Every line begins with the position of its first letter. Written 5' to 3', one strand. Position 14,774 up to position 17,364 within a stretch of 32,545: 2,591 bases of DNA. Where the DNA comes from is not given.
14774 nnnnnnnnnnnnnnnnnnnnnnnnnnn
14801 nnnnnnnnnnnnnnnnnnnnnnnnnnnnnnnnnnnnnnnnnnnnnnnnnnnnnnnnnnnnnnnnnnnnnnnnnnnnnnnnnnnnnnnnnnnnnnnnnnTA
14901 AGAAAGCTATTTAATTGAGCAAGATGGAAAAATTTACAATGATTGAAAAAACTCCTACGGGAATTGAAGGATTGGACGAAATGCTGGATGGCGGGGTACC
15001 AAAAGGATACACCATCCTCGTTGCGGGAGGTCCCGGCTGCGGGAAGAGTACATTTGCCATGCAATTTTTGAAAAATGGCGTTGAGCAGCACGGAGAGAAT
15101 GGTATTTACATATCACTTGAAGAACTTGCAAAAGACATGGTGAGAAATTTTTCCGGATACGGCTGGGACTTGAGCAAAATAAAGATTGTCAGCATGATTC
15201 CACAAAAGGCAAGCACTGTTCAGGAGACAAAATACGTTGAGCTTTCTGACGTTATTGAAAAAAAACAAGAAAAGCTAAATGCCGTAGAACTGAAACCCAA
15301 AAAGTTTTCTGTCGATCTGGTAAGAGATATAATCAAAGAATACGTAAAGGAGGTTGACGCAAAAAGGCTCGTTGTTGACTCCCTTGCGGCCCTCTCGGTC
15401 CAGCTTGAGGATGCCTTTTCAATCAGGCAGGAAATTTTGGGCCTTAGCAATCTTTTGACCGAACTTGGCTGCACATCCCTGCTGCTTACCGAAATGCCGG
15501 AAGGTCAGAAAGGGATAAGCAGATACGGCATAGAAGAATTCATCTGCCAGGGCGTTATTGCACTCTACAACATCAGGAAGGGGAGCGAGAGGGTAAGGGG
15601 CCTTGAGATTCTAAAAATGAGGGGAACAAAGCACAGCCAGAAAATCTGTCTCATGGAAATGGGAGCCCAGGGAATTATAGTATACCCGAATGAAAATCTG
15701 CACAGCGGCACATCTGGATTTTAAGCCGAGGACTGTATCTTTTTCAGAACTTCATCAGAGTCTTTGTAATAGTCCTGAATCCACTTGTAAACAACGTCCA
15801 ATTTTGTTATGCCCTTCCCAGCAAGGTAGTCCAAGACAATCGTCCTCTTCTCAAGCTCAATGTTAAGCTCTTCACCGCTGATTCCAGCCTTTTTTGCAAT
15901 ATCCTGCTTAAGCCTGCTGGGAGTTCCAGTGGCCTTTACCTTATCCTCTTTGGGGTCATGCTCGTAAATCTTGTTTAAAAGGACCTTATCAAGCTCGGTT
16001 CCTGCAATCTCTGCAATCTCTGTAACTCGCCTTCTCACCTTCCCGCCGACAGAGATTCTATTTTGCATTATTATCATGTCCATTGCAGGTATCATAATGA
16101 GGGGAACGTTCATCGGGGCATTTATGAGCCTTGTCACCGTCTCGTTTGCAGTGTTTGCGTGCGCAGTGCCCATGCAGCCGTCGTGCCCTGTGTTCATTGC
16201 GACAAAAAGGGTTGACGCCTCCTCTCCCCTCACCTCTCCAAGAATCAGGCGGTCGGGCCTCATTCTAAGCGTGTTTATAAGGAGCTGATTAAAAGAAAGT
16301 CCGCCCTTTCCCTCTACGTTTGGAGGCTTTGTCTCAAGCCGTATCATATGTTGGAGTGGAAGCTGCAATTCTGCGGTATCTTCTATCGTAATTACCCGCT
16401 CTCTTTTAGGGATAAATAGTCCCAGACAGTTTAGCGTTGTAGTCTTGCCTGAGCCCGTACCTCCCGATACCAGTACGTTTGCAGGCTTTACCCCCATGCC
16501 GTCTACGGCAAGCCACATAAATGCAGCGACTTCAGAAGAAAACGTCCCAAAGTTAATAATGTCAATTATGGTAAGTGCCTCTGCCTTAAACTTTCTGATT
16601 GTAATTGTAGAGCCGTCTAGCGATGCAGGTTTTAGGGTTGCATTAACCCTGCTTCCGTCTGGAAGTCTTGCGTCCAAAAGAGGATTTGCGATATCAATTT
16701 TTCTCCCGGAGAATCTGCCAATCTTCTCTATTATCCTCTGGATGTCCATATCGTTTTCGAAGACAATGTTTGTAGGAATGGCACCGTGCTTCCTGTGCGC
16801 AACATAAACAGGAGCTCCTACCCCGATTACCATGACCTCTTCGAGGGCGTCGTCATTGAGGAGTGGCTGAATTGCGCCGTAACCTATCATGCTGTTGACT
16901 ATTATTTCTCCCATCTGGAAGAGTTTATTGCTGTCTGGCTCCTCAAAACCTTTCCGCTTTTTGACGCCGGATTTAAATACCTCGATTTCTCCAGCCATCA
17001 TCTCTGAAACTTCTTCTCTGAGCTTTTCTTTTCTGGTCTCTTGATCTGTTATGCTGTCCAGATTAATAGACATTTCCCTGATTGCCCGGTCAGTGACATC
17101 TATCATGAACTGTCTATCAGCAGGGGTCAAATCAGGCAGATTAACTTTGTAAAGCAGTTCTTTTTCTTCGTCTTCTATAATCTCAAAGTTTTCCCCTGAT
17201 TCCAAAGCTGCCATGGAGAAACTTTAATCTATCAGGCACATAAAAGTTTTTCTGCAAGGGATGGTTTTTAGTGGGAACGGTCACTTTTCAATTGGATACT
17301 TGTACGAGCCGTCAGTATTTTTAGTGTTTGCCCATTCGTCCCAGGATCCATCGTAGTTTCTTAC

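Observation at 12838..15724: Membrane-spanning KaiC/ArlH-like ATPase with a large unknown ectodomain, paired with a canonical soluble KaiC-like ATPase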

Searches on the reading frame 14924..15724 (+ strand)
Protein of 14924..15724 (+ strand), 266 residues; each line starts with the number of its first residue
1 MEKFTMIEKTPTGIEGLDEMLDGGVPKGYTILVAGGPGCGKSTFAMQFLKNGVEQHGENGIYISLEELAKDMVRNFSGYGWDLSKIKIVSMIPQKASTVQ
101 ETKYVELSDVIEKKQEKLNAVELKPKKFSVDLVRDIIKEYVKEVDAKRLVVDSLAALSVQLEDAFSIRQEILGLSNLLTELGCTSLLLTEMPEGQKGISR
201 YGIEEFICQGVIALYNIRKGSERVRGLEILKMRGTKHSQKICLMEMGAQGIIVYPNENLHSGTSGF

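Call 3: search_protein_families(library=pfam, proteins=[window:14924-15724:+], max_evalue=0.01)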
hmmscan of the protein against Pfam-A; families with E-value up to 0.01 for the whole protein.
window:14924-15724:+ (266 aa): 12 families
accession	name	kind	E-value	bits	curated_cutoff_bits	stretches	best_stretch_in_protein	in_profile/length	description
PF06745.19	ATPase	-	5.4e-65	219.4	26.6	1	11-257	2-230/231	KaiC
PF03796.21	DnaB_C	-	9.8e-10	38.7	27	1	11-180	3-163/255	DnaB-like helicase C terminal domain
PF13481.12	AAA_25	-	6.4e-06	26.4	27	1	14-188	19-187/195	AAA domain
PF01637.24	ATPase_2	-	0.00028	21.2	33.2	1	30-160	22-141/225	ATPase domain predominantly from Archaea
PF07088.17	GvpD_P-loop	-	0.00033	21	24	1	27-218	9-175/189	GvpD gas vesicle protein, P-loop domain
PF05729.18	NACHT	-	0.00087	19.6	26.7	1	30-201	2-139/167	NACHT domain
PF00005.33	ABC_tran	-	0.0019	19.2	25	1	23-116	6-80/137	ABC transporter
PF03215.21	Rad17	-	0.002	18.5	23.8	1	30-149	47-168/186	Rad17 P-loop domain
PF13173.12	AAA_14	-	0.0025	18.3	27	1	30-76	4-48/129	AAA domain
PF13479.12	AAA_24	-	0.0041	17.4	27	1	28-156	2-75/195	AAA domain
PF00154.27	RecA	-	0.0043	17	27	0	5-66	28-89/262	recA bacterial DNA recombination protein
PF01443.25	Viral_helicase1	-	0.0065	16.7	21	0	31-51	1-21/228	Viral superfamily 1 RNA helicase core domain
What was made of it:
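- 14924..15724 (+): Gene B: a soluble single-domain KaiC-like ATPase with canonical motifs. An alternative start is at 14939. Pfam KaiC E 5e-65 (call 3).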

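Call 32: search_solved_structures(query=window:14924-15721:+, max_evalue=0.00001)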
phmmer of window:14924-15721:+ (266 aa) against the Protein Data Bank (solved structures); distinct sequences matched with E-value up to 0.00001: 44.
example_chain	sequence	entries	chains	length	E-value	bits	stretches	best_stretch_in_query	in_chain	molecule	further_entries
8zn5_B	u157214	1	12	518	2.9e-65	223.3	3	6-255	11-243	KaiC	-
8zn6_F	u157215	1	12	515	4.2e-55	190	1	4-255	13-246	KaiC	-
8zn7_D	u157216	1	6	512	5e-53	183.2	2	137-255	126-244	KaiC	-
2zts_A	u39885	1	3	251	1.1e-52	182.1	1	7-258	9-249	Putative uncharacterized protein PH0186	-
5jwq_A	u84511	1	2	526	1.8e-52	181.4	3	6-85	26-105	Circadian clock protein kinase KaiC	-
7dy1_A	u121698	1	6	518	7.5e-52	179.4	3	6-85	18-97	Circadian clock protein kinase KaiC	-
4o0m_A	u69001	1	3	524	8e-52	179.3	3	6-85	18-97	Circadian clock protein kinase KaiC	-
8jon_A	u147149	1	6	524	4.4e-51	176.8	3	3-86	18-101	Circadian clock oscillator protein KaiC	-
7x1z_A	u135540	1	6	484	2.1e-50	174.6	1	7-255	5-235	Circadian clock oscillator protein KaiC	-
3s1a_A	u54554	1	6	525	2.9e-50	174.1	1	6-255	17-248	Circadian clock protein kinase kaiC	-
9ofh_A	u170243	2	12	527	3e-50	174.1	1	6-255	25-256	Circadian clock oscillator protein KaiC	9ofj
7s65_A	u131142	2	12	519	9.1e-50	172.5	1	6-255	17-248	Circadian clock protein kinase KaiC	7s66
7dyi_A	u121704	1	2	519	1.3e-49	172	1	6-255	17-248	Circadian clock protein kinase KaiC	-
3k0c_A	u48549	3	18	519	1.7e-49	171.6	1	6-255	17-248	Circadian clock protein kinase KaiC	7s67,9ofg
3k09_A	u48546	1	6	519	2.2e-49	171.3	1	6-255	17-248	Circadian clock protein kinase kaiC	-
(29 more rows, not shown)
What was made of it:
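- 14924..15724 (+): PDB KaiC CI and PH0186 at E 1e-52 to 3e-65 (call 32).
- Closest known: Cyanobacterial KaiC. Same: B aligns along the whole CI domain at E about 1e-49 (call 32).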

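Call 42: search_protein_families(library=ncbifam, proteins=[window:14924-15724:+], max_evalue=0.01)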
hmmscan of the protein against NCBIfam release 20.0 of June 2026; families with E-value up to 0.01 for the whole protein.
window:14924-15724:+ (266 aa): 25 families
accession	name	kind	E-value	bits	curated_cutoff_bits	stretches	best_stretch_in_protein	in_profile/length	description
NF006799.0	PRK09302.1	equivalog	4.1e-52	177.4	408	1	5-255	8-240/515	circadian clock protein KaiC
TIGR03880.1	KaiC_arch_3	hypoth_equivalog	2.2e-43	148.4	249.45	2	101-257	64-221/224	KaiC domain-containing protein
TIGR02655.1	circ_KaiC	equivalog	2.3e-41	142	546.25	1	9-256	2-231/484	circadian clock protein KaiC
TIGR03877.1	thermo_KaiC_1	hypoth_equivalog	1.2e-40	139.5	307.25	1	7-257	1-236/238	KaiC domain-containing protein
TIGR03881.1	KaiC_arch_4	hypoth_equivalog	4.7e-31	108.3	247.8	1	9-253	2-228/231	KaiC domain-containing protein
NF004723.0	PRK06067.1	subfamily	1.6e-12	47.5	194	1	10-239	16-219/243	flagellar accessory protein FlaH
TIGR00665.1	DnaB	equivalog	3.4e-08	32.7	385.25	1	7-73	175-240/435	replicative DNA helicase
TIGR00416.1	sms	equivalog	3.9e-08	32.5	403.05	1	9-138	75-202/454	DNA repair protein RadA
NF052589.1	ArlH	equivalog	1.7e-07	31.2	215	1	16-234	8-202/229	archaellum protein ArlH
NF005852.0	PRK07773.1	equivalog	9.9e-07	27.4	780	1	6-76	196-265/886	replicative DNA helicase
TIGR03600.1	phage_DnaB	exception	1e-06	28.1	498.65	1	11-160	178-320/421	phage replicative helicase, DnaB family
TIGR02237.1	recomb_radB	equivalog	2.5e-06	27.5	172.4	1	17-122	1-104/210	DNA repair and recombination protein RadB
NF040583.1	dnaB_SPI-7_type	exception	9.4e-06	24.9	655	1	6-111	173-272/434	SPI-7-type island replicative DNA helicase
NF006306.0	PRK08506.1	equivalog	1.9e-05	23.5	596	1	10-117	175-274/472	replicative DNA helicase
NF004384.0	PRK05748.1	equivalog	2.1e-05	23.3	525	1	9-74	185-249/452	replicative DNA helicase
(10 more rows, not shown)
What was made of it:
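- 14924..15724 (+): ArlH model 31 bits against a cutoff of 215 (call 42).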

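Call 84: search_protein_families(library=padloc, proteins=[window:14924-15724:+], max_evalue=0.001)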
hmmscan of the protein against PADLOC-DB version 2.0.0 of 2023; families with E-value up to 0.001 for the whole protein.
window:14924-15724:+ (266 aa): 1 family
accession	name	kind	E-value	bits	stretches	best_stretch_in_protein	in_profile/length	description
PDLC04140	mad8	-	2.9e-09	34.9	1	22-208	21-250/314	mads_8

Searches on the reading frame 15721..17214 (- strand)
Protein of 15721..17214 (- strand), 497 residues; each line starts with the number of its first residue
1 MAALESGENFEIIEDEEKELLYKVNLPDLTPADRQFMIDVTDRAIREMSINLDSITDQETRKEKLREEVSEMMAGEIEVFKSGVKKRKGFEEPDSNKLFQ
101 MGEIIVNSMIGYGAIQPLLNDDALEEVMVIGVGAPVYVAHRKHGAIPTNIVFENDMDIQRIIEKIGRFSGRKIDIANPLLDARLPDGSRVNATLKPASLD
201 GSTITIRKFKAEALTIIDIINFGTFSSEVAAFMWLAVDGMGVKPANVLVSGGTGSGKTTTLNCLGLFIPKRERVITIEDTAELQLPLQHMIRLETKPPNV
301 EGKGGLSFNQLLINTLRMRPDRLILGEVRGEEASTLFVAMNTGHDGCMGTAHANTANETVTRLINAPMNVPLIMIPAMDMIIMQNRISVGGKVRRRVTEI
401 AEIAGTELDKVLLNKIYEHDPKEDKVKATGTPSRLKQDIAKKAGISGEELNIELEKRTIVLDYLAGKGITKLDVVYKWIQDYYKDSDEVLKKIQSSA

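Call 3: search_protein_families(library=pfam, proteins=[window:15721-17214:-], max_evalue=0.01)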
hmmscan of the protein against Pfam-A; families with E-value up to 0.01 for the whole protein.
window:15721-17214:- (497 aa): 4 families
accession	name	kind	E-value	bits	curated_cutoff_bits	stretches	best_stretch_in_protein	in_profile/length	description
PF00437.27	T2SSE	-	8.3e-47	160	24.9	1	114-385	7-276/370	Type II/IV secretion system protein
PF23989.1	PilB3_C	-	6.9e-07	29.8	27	1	433-494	10-71/83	PilB3-like, C-terminal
PF01580.24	FtsK_SpoIIIE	-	0.0044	16.9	24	1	244-264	39-59/221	FtsK/SpoIIIE family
PF13555.12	AAA_29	-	0.0094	16.1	27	0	217-262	4-40/61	P-loop containing region of AAA domain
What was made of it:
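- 15721..17214 (-): Convergent T2SSE-family hexameric ATPase (TadA/CpaF/GspE2-like, with a PilB3_C tail). Its stop overlaps the stop of gene B by 2 nt. Pfam T2SSE E 8e-47 and PilB3_C (call 3).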

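Call 31: search_solved_structures(query=window:15724-17214:-, max_evalue=1e-10)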
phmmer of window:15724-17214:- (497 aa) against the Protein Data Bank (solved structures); distinct sequences matched with E-value up to 1e-10: 12.
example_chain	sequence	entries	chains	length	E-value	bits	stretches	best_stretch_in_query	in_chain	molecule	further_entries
2oap_1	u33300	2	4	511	7e-76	259.2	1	98-494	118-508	Type II secretion system protein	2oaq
8rkd_E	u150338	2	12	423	1.1e-74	255.2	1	103-420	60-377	Pilus assembly ATPase CpaF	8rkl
8rjf_A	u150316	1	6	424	1.1e-74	255.2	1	103-420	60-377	Pilus assembly ATPase CpaF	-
9e24_A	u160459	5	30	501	1.8e-74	254.5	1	103-420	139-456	CpaF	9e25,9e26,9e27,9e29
4ii7_A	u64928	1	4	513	7.4e-55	189.9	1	109-473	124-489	FlaI ATPase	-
4ihq_A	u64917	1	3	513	5.1e-54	187.1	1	109-473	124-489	FlaI ATPase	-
6bge_A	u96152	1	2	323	3.7e-25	92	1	168-366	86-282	VirB11-like protein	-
1g6o_A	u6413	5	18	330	3.8e-25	91.9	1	168-366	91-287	CAG-ALPHA | virB11 homolog | Cag-alfa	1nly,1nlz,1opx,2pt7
2gza_A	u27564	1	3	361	4.5e-18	68.6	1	247-363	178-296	Type IV secretion system protein VirB11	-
10my_A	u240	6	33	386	2.2e-11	46.6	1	243-366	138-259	PilT/PilU family type 4a pilus ATPase | Twitching motility protein PilT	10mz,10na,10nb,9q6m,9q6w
9n32_A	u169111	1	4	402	4.2e-11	45.6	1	246-419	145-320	PilU protein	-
5zfq_A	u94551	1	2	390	7.6e-11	44.8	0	237-371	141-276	Twitching motility pilus retraction protein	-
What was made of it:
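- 15721..17214 (-): PDB 2oap at 7e-76, CpaF at 1e-74, FlaI at 7e-55 (call 31).
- On ArlI (FlaI): By PDB sequence search GspE2 (7e-76) and CpaF (1e-74) rank above FlaI (7e-55) (call 31).
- Closest known: ArlH-ArlI. Different: The ATPase is closer to GspE2 and CpaF (call 31).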

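Call 42: search_protein_families(library=ncbifam, proteins=[window:15721-17214:-], max_evalue=0.01)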
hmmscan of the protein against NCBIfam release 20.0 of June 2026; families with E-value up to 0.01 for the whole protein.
window:15721-17214:- (497 aa): 19 families
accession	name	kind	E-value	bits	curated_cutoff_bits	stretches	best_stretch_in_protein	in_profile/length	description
NF058587.1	archaellum_moto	equivalog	1.2e-89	301.5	550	1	12-486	44-521/527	archaellum flagellar ATPase motor FlaI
TIGR03819.1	heli_sec_ATPase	hypoth_equivalog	1.3e-69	234.9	373.15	1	96-364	36-298/340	TadA family conjugal transfer-associated ATPase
NF053672.1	bindosome_BasE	exception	1.2e-56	192.5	1000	1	21-487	63-512/512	bindosome assembly system ATPase subunit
TIGR02788.1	VirB11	equivalog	3.5e-47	160.9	249.95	2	230-366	134-265/308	P-type DNA transfer ATPase VirB11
TIGR02782.1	TrbB_P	equivalog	1.5e-43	149.2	304.55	1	114-406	13-296/303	P-type conjugative transfer ATPase TrbB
NF010469.0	PRK13894.1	subfamily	1.1e-37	130.1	508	1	115-407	27-311/320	conjugal transfer ATPase TrbB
NF010475.0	PRK13900.1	equivalog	5.9e-33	114.3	389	2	243-375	159-291/333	type IV secretion system ATPase VirB11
NF010407.0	PRK13833.1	subfamily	6.5e-30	104.6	499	1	119-405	26-305/323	conjugal transfer protein TrbB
NF010425.0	PRK13851.1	equivalog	1.7e-27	96.2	461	1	245-361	163-278/344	type IV secretion system protein VirB11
NF041000.1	ATPase_ComGA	equivalog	1e-17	64.1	300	1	247-368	131-247/267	competence type IV pilus ATPase ComGA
TIGR01420.1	pilT_fam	subfamily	9e-17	61.3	319.1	1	247-365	125-241/343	PilT/PilU family type 4a pilus ATPase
TIGR02538.1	type_IV_pilB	equivalog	6e-16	58.1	675.65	1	246-387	318-451/564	type IV-A pilus assembly ATPase PilB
NF007755.0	PRK10436.1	equivalog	1e-15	57.4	617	1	246-385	221-353/465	type II secretion system protein GspE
TIGR02533.1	type_II_gspE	equivalog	3.1e-15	55.8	630.25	1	247-387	246-379/486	type II secretion system ATPase GspE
NF053534.1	T4PilAsmATPsTfpB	equivalog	4.2e-11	42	850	1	246-386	338-470/584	type IV pilus assembly ATPase TfpB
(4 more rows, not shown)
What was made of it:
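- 15721..17214 (-): NCBIfam FlaI 301 bits against a cutoff of 550 (call 42).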

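Call 77: find_related_loci(query=window:15724-17214:-, collection=metagenome_contigs, flank=10000)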
Query window:15724-17214:- (497 aa) in metagenome_contigs; peptide patterns used: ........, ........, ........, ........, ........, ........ (x = any residue, [..] = any of these).
80 stretches matched a pattern; 1 encode a relative of the query (tblastn E <= 1e-3); 1 distinct loci.
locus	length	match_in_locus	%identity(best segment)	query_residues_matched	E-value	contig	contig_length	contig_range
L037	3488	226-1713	85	1-497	0e+0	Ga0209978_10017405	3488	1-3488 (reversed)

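Call 80: find_homologous_proteins(query=window:15724-17214:-, max_evalue=1e-60)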
Query window:15724-17214:- (497 aa): 7920 proteins with E <= 1e-60 among 8000 candidates; the best 120 are listed.
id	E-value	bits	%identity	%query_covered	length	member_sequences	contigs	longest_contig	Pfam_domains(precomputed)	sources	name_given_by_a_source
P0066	0.0e+0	1062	97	100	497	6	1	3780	PF23989.1,PF00437.27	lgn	-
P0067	2.5e-276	935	86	100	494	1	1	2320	PF00437.27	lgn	-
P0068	4.7e-275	931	85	100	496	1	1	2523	PF23989.1,PF00437.27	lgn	-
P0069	2.2e-272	922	84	100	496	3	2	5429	PF23989.1,PF00437.27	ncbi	ncbi:MAG: CpaF family protein [Candidatus Hydrothermarchaeaceae archaeon]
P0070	1.6e-271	919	84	100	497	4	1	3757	PF23989.1,PF00437.27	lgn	-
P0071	2.1e-257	873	77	100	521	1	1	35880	PF23989.1,PF00437.27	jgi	jgi:flagellar protein FlaI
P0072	2.1e-254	863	76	100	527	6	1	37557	PF23989.1,PF00437.27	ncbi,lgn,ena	-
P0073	1.3e-253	860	77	100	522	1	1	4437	PF00437.27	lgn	-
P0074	1.6e-250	850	76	99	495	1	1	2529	PF00437.27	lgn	-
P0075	1.3e-246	837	52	76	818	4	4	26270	PF23989.1,PF00437.27,PF01580.25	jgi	-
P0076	9.6e-244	827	75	100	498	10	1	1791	PF00437.27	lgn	-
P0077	1.6e-243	827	74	100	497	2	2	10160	PF00437.27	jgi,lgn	jgi:flagellar protein FlaI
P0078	4.5e-243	825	73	100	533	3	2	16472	PF23989.1,PF00437.27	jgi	jgi:flagellar protein FlaI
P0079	4.6e-243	825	49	99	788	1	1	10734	PF06414.19,PF23989.1,PF00437.27,PF00005.34,PF13245.13,PF13555.13,PF13401.13,PF01580.25,PF27713.1,PF13191.13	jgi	jgi:flagellar protein FlaI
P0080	7.5e-241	818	49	77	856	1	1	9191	PF23989.1,PF00437.27,PF01580.25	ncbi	-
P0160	1.0e-155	537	53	96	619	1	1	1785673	PF00437.27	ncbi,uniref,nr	ncbi:CpaF family protein [Thermococcus pacificus]|uniref:Type II secretion protein n=1 Tax=Thermococ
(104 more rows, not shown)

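Call 81: find_encoding_contigs(protein=P0075, flank=7000, max_places=1)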
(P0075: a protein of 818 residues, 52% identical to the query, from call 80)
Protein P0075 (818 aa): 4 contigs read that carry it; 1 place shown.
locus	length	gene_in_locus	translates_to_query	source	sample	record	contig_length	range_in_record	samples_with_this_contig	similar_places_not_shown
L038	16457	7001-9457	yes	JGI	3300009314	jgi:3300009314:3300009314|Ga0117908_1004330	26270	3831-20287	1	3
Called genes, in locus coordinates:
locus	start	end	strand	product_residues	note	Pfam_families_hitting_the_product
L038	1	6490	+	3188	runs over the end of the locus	PF05048:NosD, PF13229:Beta_helix, PF05048:NosD, PF13229:Beta_helix, PF05345:He_PIG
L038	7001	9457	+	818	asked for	PF00437:T2SSE, PF23989:PilB3_C (faint), PF01580:FtsK_SpoIIIE (faint), PF00437:T2SSE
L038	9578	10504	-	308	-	PF08271:Zn_Ribbon_TF, PF00382:TFIIB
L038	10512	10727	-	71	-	PF04410:Gar1 (weak)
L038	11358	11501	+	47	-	-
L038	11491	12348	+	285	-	PF02737:3HCDH_N, PF00725:3HCDH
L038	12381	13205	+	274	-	PF00378:ECH_1, PF16113:ECH_2, PF00378:ECH_1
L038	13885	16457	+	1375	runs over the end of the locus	PF05048:NosD, PF13229:Beta_helix (weak), PF05048:NosD, PF13229:Beta_helix, PF07602:DUF1565 (weak), PF13229:Beta_helix, PF05048:NosD, PF07705:CARDB, +2 more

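Call 82: find_encoding_contigs(protein=P0160, flank=7000, max_places=1)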
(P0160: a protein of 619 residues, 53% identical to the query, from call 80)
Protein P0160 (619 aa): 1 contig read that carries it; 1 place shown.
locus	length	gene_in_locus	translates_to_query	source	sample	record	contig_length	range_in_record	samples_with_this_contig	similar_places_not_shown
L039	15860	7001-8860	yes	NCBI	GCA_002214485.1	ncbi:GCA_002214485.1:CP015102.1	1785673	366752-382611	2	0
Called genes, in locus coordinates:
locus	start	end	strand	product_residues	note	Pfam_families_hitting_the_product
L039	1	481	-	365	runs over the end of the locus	PF02926:THUMP, PF13649:Methyltransf_25 (faint), PF01170:UPF0020, PF13847:Methyltransf_31, PF09445:Methyltransf_15 (weak)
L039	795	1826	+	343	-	PF00528:BPD_transp_1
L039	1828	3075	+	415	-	PF00528:BPD_transp_1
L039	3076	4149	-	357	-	PF00009:GTP_EFTU (faint), PF00025:Arf (faint), PF00350:Dynamin_N (faint), PF03193:RsgA_GTPase, PF01926:MMR_HSR1, PF02421:FeoB_N (weak)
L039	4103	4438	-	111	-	-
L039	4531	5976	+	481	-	PF04415:DUF515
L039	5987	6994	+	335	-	-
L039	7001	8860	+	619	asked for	PF00437:T2SSE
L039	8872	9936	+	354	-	PF00482:T2SSF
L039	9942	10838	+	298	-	PF00482:T2SSF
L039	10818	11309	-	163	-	PF00254:FKBP_C, PF22199:FKBP26_IF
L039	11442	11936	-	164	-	PF09891:DUF2118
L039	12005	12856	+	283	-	PF13559:DUF4129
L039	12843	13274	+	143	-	-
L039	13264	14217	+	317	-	PF20030:bpMoxR, PF07726:AAA_3, PF07728:AAA_5, PF00004:AAA (weak), PF17863:AAA_lid_2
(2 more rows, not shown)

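Call 84: search_protein_families(library=padloc, proteins=[window:15721-17214:-], max_evalue=0.001)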
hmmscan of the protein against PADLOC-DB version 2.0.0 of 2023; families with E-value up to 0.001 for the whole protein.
window:15721-17214:- (497 aa): 1 family
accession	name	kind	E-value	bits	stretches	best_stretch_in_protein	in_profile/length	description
PDLC04140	mad8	-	7.9e-05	20.3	1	243-323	26-70/314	mads_8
